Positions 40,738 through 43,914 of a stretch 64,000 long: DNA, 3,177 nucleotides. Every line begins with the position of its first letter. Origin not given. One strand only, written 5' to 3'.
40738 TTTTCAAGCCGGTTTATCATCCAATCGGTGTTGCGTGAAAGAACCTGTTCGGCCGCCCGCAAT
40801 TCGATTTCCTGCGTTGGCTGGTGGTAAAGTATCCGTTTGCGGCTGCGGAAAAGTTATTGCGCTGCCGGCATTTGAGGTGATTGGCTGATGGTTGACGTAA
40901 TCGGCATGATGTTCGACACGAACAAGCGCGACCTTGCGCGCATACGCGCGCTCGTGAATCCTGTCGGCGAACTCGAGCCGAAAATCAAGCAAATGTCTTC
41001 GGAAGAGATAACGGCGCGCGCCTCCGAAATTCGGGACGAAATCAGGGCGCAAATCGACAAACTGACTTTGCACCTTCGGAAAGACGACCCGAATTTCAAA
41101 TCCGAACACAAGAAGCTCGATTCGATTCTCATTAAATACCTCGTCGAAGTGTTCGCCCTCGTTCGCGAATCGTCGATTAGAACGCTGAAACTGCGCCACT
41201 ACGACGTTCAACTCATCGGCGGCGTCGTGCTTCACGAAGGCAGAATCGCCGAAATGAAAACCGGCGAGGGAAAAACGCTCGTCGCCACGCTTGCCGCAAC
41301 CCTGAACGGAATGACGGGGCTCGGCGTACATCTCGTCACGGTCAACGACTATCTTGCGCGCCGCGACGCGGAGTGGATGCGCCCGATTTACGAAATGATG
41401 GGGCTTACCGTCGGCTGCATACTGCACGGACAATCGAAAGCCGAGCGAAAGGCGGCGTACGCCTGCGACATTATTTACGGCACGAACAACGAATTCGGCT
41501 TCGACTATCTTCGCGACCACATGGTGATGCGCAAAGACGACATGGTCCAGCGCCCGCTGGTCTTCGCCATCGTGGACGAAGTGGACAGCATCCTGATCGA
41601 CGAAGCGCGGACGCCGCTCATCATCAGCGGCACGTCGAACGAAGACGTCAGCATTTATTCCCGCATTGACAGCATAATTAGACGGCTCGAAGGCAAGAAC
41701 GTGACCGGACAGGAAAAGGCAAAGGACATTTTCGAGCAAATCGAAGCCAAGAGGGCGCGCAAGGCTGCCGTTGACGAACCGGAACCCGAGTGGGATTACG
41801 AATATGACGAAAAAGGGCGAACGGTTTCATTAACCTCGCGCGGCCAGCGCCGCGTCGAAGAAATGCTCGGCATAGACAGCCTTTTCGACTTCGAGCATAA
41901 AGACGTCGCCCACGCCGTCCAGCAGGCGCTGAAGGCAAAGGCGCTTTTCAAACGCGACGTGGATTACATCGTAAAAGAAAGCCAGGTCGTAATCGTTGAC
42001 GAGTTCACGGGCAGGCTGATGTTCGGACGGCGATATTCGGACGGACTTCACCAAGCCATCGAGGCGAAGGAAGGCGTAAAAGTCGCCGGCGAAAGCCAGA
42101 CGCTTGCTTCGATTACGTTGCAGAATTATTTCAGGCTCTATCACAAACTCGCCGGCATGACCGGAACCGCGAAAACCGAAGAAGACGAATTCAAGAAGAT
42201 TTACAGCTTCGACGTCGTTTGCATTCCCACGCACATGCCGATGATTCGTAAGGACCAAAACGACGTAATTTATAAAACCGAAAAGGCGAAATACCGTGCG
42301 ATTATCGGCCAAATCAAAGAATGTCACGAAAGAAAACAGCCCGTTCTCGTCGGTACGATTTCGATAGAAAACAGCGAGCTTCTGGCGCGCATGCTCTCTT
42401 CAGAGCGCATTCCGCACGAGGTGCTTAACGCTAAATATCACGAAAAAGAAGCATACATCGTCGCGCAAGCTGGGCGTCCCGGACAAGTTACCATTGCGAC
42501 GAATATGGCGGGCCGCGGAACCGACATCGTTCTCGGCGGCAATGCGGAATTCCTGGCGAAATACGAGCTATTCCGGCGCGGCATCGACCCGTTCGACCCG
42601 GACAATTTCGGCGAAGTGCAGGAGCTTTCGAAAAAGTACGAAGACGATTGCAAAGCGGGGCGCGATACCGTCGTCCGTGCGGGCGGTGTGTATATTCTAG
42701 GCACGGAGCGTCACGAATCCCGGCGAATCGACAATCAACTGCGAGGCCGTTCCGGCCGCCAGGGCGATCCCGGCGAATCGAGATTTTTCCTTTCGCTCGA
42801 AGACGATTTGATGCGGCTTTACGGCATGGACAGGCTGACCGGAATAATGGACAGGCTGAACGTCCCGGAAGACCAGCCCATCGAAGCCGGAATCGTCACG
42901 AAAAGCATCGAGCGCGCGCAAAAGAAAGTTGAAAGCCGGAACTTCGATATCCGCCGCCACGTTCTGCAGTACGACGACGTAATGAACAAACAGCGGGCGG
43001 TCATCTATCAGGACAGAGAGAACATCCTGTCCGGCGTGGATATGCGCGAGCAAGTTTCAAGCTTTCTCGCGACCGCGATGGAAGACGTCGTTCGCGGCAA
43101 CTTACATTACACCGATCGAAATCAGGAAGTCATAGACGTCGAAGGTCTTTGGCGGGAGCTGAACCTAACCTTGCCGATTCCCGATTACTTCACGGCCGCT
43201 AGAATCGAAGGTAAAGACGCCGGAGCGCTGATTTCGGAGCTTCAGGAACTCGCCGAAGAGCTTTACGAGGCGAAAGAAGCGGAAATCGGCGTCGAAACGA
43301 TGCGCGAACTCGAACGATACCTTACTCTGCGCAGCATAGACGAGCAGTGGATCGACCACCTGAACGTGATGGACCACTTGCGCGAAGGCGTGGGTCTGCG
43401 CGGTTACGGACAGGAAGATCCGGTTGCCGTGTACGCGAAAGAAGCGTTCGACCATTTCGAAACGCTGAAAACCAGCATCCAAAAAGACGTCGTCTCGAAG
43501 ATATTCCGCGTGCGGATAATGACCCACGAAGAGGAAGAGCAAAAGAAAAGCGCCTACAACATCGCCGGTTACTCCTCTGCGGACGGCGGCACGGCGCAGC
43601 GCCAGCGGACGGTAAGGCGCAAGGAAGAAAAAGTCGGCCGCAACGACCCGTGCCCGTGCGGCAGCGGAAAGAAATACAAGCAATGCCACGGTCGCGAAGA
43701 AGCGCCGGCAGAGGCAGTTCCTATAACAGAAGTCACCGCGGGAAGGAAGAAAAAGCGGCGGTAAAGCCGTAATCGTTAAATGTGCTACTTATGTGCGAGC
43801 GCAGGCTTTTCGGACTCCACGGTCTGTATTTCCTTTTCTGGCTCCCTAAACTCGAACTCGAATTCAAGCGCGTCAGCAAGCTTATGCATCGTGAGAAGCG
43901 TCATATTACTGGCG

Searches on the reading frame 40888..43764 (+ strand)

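Call 50: search_protein_families(library=ncbifam, proteins=[window:40888-43764:+], max_evalue=1e-10)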
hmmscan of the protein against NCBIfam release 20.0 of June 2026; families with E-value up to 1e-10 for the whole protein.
window:40888-43764:+ (958 aa): 9 families
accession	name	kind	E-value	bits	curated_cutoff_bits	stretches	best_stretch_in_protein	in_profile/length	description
NF009538.1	PRK12904.1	equivalog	0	1145.1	814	1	8-877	6-813/814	preprotein translocase subunit SecA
TIGR00963.1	secA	equivalog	0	1061.2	800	1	62-864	15-787/787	preprotein translocase subunit SecA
NF009536.0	PRK12901.1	equivalog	5.1e-267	889.1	1493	4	339-552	489-702/1118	preprotein translocase subunit SecA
NF006630.0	PRK09200.1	subfamily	8.2e-259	860.9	862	3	294-552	239-497/789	preprotein translocase subunit SecA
TIGR04397.1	SecA2_Bac_anthr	exception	3.9e-254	845.4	1085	3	295-554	238-497/774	accessory Sec system translocase SecA2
TIGR03714.1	secA2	equivalog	1.1e-199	665.4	930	3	296-552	237-493/762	accessory Sec system translocase SecA2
NF012136.0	SecA2_Lm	equivalog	1.8e-191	638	1100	3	303-552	243-492/776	accessory Sec system translocase SecA2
TIGR04221.1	SecA2_Mycobac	equivalog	1.6e-181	605.4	725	2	9-553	10-495/762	accessory Sec system translocase SecA2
NF004088.0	PRK05590.1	equivalog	2e-11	44.5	140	1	905-936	134-165/166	hypothetical protein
